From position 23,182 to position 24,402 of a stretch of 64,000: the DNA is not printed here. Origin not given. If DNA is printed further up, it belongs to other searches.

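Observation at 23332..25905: Tandem paralogous giant pilin-like proteins, the second fused to a LamG lectin-like domain, preceded by a coupled lipoprotein and not adjacent to any pilus-assembly genes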

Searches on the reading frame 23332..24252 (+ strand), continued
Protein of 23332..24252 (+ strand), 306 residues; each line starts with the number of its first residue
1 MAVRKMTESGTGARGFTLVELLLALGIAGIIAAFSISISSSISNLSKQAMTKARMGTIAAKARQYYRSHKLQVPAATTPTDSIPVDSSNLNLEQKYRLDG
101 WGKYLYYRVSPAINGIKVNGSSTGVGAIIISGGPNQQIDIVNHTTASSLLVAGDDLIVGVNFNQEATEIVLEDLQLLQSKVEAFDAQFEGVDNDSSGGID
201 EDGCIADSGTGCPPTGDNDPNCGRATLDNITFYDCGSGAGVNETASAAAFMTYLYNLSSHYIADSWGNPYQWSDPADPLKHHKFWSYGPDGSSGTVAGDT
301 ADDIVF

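Call 46: search_solved_structures(query=A1, max_evalue=0.1, show_alignments=2)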
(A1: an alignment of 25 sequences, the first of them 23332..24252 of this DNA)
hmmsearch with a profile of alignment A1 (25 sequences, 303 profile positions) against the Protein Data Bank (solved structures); distinct sequences matched with E-value up to 0.1: 18.
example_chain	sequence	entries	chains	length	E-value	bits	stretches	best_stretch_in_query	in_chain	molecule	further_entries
9egp_A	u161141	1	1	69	8.9e-09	38.2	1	6-69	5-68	Geopilin domain 1 protein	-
7tgg_A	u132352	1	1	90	9.3e-06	28.3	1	6-62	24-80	Geopilin domain 1 protein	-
8tj2_C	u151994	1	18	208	3.3e-05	26.5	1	12-68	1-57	Type IV major pilin protein PilA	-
2hi2_A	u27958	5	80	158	4.5e-05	26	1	12-74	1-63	Fimbrial protein | PilA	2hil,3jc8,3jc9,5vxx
1ay2_A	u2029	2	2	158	6.4e-05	25.5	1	12-75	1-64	TYPE 4 PILIN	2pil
8uhf_A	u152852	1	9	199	0.00021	23.9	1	13-76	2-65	Toxin co-regulated pilin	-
5wda_A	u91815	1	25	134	0.00025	23.6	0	262-301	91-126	General secretion pathway protein G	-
8p3b_A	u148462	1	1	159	0.00032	23.2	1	12-74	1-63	Fimbrial protein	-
9laa_A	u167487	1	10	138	0.00033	23.2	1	4-32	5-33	Type IV pilin protein PilA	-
5kua_A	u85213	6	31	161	0.00035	23.1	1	12-73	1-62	pilin | Neisseria meningitidis PilE variant SB-GATDH | Neisseria meningitidis PilE, SB-DATDH variant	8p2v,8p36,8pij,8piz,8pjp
8pfb_G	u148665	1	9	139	0.00092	21.7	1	12-73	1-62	Type IV pilin PilE1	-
2m7g_A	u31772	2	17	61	0.0015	21.1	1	12-66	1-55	Geopilin domain 1 protein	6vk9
3sok_A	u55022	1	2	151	0.0025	20.3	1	12-33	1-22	Fimbrial protein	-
29jd_A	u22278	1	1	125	0.012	18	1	262-301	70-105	Type II secretion system core protein G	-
9lab_B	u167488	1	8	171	0.034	16.6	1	8-29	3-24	MSHA major pilin subunit MshA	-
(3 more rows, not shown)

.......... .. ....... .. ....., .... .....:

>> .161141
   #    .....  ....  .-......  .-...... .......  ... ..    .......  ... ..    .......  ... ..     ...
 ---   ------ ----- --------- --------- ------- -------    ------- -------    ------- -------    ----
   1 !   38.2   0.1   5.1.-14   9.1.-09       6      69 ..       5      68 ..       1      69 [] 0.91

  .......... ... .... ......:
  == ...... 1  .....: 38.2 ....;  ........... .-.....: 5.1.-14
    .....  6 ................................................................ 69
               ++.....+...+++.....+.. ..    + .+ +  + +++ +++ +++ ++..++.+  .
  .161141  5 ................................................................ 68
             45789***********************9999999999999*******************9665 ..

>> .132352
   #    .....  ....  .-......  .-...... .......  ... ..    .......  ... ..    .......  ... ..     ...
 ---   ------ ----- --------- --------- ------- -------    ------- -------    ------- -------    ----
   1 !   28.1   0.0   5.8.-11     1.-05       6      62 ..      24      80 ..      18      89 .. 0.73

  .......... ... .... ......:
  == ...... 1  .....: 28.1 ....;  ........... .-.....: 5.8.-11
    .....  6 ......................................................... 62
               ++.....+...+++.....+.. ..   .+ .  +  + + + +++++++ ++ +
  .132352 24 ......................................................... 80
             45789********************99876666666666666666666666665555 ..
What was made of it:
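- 23332..24252 (+): Pilin1: 306-aa canonical type IV prepilin/pseudopilin-like protein (alternative starts GTG 23338 and ATG 23347). Profile hits to geopilin, PilE, TcpA and GspG chains (call 46).
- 24088..24246 (+): Pilin1 GspG-like lobe 2 (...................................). Profile hit to GspG chain 5wda (call 46).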

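Call 59: find_encoding_contigs(protein=P0019, flank=10000, max_places=1)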
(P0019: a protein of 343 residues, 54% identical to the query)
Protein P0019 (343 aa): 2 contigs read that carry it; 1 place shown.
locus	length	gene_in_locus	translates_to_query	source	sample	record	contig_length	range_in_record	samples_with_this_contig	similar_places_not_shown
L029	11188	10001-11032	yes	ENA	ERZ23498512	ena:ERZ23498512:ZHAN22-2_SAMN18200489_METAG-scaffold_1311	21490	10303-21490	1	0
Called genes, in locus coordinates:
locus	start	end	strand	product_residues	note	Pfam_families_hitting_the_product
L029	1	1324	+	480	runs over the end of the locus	PF13742:tRNA_anti_2, PF01336:tRNA_anti-codon, PF02601:Exonuc_VII_L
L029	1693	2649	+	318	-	PF01551:Peptidase_M23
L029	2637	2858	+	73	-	PF02609:Exonuc_VII_S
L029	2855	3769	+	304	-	PF00348:polyprenyl_synt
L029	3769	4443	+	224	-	PF27252:AF_1314_C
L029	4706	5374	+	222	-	PF00730:HhH-GPD, PF00633:HHH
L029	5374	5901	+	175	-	PF01510:Amidase_2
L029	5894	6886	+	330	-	PF00933:Glyco_hydro_3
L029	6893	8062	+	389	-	PF07075:NamZ_N, PF20732:NamZ_C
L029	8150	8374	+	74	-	PF04014:MazE_antitoxin (weak)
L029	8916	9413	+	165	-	-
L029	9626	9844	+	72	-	PF10049:DUF2283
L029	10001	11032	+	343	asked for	-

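Call 60: find_encoding_contigs(protein=P0048, flank=10000, max_places=1)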
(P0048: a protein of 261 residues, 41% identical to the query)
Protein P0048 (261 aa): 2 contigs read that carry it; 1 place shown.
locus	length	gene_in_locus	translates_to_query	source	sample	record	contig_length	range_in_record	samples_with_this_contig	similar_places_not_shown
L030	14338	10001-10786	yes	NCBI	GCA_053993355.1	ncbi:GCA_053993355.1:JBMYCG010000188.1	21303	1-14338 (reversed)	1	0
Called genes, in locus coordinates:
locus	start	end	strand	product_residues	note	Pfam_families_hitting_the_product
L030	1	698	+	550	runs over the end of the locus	PF05157:MshEN, PF00437:T2SSE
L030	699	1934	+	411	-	PF28597:T2SSF_N, PF00482:T2SSF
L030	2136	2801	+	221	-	PF07963:N_methyl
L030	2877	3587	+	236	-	PF07963:N_methyl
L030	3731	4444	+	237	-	PF07963:N_methyl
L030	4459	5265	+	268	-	PF07963:N_methyl (weak)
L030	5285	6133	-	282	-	-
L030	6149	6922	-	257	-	-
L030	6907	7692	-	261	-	PF00005:ABC_tran, PF13304:AAA_21 (weak)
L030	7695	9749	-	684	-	PF13191:AAA_16, PF13245:AAA_19 (weak), PF13401:AAA_22, PF24125:Cds6_C (weak)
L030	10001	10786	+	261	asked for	PF07963:N_methyl (faint)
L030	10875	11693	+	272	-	-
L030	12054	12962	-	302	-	PF00892:EamA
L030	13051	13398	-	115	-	PF04076:BOF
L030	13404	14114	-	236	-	PF11769:DUF3313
